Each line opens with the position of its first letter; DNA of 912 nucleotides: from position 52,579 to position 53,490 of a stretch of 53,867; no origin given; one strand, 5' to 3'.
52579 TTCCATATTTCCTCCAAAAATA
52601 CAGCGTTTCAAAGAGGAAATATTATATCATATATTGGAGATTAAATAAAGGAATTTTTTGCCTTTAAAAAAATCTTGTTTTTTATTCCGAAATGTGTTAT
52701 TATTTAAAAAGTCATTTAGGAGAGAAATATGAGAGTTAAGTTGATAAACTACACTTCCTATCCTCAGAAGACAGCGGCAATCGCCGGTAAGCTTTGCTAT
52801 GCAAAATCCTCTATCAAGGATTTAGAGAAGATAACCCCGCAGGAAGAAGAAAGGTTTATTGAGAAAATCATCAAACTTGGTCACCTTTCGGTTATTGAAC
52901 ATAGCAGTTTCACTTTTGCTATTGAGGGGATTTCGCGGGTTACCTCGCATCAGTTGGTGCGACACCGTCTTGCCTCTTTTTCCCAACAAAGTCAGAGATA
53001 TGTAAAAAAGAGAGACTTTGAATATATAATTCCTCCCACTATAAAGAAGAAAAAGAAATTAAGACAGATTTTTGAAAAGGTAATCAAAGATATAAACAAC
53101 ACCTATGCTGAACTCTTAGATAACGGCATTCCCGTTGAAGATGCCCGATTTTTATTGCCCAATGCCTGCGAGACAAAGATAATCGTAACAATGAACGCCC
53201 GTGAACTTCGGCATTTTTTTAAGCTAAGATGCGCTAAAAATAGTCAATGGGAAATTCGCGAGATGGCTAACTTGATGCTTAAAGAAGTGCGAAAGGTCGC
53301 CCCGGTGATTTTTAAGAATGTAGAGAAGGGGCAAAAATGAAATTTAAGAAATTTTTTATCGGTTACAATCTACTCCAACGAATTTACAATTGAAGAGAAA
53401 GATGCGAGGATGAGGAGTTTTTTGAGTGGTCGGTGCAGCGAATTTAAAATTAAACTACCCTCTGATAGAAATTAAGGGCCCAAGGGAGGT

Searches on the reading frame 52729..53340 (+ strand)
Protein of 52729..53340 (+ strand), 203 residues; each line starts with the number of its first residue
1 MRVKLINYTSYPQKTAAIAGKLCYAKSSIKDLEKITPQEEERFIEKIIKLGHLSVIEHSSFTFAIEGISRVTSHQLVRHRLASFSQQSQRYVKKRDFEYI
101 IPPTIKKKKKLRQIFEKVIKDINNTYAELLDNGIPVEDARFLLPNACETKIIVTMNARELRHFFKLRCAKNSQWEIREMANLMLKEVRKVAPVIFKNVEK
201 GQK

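Call 35: find_encoding_contigs(protein=window:52729-53340:+, flank=10000, max_places=2)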
Protein window:52729-53340:+ (203 aa): 1 contig read that carries it; 1 place shown.
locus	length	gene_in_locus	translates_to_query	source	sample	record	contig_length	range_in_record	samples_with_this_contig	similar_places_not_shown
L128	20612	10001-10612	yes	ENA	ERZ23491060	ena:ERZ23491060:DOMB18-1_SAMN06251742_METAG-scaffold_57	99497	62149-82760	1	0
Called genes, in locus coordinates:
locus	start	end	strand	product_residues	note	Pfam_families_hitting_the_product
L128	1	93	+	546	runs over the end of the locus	PF20154:LNT_N, PF00795:CN_hydrolase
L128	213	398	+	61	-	-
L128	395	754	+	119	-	PF02463:SMC_N (weak), PF13175:AAA_15 (weak), PF13476:AAA_23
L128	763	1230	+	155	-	-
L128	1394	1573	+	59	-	-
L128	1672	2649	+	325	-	PF02568:ThiI, PF03054:tRNA_Me_trans (weak), PF24167:DUF7411 (faint), PF18297:NFACT-R_2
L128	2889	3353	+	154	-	PF00885:DMRL_synthase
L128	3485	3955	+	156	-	PF01029:NusB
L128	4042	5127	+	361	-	PF00383:dCMP_cyt_deam_1, PF14437:MafB19-deam, PF01872:RibD_C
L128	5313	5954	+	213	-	PF00677:Lum_binding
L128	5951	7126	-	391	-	PF01656:CbiA (weak), PF13500:AAA_26, PF07085:DRTGG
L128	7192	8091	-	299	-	PF01259:SAICAR_synt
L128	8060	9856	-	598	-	PF17297:PEPCK_N, PF01293:PEPCK_ATP, PF00821:PEPCK_GTP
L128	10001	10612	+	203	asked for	PF02511:Thy1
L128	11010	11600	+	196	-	-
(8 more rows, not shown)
